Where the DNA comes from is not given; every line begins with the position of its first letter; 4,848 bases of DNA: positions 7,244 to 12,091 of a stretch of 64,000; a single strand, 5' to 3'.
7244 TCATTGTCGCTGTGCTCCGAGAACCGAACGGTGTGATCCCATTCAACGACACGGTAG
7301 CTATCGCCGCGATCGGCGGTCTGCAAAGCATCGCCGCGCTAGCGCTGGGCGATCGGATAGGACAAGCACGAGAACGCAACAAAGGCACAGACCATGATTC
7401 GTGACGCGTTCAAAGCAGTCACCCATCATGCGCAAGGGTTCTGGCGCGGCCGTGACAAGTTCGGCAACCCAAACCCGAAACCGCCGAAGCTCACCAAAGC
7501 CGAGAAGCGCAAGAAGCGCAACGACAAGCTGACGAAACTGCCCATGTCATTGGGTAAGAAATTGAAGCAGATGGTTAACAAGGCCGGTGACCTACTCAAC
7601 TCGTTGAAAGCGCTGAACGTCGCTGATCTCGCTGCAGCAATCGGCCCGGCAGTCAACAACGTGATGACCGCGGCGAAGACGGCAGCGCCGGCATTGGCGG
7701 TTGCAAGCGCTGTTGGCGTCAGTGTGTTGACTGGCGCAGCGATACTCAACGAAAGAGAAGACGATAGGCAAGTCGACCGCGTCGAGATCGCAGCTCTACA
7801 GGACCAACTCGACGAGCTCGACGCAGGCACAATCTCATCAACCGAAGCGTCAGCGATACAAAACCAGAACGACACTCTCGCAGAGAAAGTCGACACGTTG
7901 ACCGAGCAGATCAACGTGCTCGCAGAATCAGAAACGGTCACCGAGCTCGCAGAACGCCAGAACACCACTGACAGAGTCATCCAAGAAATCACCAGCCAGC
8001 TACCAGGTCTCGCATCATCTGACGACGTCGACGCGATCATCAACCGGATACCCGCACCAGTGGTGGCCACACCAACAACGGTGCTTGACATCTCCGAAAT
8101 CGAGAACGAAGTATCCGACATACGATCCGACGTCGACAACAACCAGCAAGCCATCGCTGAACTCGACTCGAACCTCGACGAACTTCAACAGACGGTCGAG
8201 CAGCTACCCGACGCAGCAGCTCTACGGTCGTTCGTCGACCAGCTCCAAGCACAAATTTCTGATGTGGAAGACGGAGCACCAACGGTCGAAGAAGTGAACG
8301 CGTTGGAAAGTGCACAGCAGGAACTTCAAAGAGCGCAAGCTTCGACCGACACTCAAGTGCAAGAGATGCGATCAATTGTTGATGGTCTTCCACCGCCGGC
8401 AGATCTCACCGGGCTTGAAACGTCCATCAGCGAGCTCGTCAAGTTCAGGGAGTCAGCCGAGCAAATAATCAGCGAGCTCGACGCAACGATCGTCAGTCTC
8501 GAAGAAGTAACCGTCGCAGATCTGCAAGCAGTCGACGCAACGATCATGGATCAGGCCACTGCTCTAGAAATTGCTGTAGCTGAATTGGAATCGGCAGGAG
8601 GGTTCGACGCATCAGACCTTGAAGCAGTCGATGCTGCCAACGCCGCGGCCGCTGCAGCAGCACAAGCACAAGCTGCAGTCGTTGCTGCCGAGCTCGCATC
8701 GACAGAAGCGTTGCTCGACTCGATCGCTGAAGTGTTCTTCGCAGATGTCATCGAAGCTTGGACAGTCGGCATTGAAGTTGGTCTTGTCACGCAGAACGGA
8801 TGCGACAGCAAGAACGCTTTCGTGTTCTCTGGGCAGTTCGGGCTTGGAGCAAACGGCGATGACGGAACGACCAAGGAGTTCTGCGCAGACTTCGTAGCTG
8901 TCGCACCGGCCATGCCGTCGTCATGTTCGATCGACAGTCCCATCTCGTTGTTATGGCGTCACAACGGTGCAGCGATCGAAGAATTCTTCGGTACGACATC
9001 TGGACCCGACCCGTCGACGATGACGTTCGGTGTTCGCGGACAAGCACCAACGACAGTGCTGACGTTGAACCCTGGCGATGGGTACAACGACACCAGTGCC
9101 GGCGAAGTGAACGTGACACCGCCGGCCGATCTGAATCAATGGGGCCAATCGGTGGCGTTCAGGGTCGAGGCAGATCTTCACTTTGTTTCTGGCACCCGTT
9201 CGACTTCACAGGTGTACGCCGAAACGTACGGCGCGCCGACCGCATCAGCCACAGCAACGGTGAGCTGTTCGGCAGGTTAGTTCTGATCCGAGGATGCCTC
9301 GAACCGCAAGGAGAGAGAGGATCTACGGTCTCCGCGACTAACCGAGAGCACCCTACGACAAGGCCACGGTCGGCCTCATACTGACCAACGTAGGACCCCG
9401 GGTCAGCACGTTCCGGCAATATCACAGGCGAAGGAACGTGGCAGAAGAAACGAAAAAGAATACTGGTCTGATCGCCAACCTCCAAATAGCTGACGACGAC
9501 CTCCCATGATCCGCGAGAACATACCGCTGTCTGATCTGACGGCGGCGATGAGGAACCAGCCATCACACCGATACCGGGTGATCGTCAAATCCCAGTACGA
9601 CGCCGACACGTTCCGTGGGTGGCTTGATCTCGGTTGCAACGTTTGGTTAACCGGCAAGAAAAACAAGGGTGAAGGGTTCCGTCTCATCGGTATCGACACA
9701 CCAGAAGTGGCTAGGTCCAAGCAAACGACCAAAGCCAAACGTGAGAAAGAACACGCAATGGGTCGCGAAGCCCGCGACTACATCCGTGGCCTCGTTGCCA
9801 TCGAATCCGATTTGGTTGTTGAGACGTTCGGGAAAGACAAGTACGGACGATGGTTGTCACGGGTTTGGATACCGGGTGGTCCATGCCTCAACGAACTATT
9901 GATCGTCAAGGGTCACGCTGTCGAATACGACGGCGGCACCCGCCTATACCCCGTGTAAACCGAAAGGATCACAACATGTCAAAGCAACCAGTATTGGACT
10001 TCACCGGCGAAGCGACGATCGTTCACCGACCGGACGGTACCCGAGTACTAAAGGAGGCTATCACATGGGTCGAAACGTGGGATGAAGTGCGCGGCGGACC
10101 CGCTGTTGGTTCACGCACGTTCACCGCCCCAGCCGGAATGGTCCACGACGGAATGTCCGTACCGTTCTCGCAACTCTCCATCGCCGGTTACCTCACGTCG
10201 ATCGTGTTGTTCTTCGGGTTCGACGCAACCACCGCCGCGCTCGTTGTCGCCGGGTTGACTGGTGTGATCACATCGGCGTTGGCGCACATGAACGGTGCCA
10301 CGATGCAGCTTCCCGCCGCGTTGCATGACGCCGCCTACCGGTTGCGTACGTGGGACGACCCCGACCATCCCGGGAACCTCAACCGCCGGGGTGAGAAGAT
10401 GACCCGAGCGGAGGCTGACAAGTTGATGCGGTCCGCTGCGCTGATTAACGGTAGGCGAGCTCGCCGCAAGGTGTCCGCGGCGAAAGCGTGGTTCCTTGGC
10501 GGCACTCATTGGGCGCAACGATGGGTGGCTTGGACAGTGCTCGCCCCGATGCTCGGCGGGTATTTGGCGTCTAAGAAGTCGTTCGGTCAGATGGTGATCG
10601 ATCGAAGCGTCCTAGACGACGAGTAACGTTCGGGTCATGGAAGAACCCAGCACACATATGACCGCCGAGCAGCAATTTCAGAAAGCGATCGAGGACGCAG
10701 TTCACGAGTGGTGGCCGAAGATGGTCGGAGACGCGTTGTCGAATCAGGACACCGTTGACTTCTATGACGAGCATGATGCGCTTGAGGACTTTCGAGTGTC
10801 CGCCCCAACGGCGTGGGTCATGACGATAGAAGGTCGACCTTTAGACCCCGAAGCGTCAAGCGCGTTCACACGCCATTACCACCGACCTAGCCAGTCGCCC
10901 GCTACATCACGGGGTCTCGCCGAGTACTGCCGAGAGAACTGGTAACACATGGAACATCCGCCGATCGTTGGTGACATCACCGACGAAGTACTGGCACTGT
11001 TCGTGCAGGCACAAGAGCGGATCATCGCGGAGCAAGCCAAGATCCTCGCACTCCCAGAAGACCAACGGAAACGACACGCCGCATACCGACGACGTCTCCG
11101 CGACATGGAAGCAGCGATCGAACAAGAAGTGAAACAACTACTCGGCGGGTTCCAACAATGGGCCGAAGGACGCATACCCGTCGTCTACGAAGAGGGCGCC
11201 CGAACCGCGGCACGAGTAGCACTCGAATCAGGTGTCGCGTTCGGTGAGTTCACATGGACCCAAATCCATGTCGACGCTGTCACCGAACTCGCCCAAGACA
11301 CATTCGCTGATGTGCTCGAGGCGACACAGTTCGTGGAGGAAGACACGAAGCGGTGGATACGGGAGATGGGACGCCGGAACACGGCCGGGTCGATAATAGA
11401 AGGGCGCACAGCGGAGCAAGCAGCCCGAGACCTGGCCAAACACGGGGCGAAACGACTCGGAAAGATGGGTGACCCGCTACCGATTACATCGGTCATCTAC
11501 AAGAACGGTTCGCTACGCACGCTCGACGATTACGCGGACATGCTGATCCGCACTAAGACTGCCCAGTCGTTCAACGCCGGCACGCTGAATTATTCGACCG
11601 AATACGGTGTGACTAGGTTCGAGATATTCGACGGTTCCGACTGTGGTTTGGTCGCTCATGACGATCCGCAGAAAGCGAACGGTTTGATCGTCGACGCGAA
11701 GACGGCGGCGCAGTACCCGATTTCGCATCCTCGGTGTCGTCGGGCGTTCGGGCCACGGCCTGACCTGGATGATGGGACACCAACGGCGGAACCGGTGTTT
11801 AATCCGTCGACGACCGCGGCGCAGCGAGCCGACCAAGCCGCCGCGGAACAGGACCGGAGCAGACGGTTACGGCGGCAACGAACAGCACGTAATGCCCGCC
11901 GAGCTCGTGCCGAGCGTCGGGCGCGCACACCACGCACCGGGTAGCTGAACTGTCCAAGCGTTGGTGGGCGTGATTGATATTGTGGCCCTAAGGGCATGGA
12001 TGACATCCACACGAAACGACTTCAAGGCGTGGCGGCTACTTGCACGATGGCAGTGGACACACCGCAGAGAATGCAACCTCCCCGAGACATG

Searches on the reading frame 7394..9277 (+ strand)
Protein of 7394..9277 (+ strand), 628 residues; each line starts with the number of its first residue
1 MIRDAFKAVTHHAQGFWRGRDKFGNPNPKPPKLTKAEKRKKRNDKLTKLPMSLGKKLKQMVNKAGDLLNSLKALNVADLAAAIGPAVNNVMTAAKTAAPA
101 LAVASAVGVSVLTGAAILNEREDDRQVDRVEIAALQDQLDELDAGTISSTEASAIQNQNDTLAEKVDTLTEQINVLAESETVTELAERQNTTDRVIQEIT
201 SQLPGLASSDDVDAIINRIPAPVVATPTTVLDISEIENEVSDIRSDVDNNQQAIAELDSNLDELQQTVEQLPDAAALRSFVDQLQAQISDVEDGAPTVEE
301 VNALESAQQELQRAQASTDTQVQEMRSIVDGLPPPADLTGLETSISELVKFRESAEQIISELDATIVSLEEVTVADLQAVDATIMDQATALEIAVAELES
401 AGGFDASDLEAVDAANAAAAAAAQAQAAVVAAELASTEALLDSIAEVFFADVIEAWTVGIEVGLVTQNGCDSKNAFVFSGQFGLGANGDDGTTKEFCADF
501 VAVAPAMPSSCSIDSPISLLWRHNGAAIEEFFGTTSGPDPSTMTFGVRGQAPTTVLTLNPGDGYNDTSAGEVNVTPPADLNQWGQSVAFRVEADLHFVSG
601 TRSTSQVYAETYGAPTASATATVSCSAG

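Call 10: search_protein_families(library=phrogs, proteins=[window:7394-9277:+], max_evalue=0.001)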
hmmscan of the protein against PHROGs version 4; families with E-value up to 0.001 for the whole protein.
window:7394-9277:+ (628 aa): 2 families
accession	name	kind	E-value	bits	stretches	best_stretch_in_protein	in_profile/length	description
phrog_77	-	DNA, RNA and nucleotide metabolism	3.3e-06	26.9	1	54-389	491-746/967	SbcC-like subunit of palindrome specific endonuclease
phrog_1499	-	unknown function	0.00016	22.1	1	135-328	139-318/427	-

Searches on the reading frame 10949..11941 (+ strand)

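Call 10: search_protein_families(library=phrogs, proteins=[window:10949-11941:+], max_evalue=0.001)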
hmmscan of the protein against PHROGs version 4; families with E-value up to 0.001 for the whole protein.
window:10949-11941:+ (331 aa): 3 families
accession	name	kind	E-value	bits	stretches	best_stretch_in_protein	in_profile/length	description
phrog_37388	-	unknown function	1.9e-42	146.9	1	16-275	29-287/297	-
phrog_4611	-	head and packaging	9.4e-23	81.4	1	44-330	38-327/710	minor head protein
phrog_581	-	head and packaging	1.6e-06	28.4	1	10-225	28-240/564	minor head protein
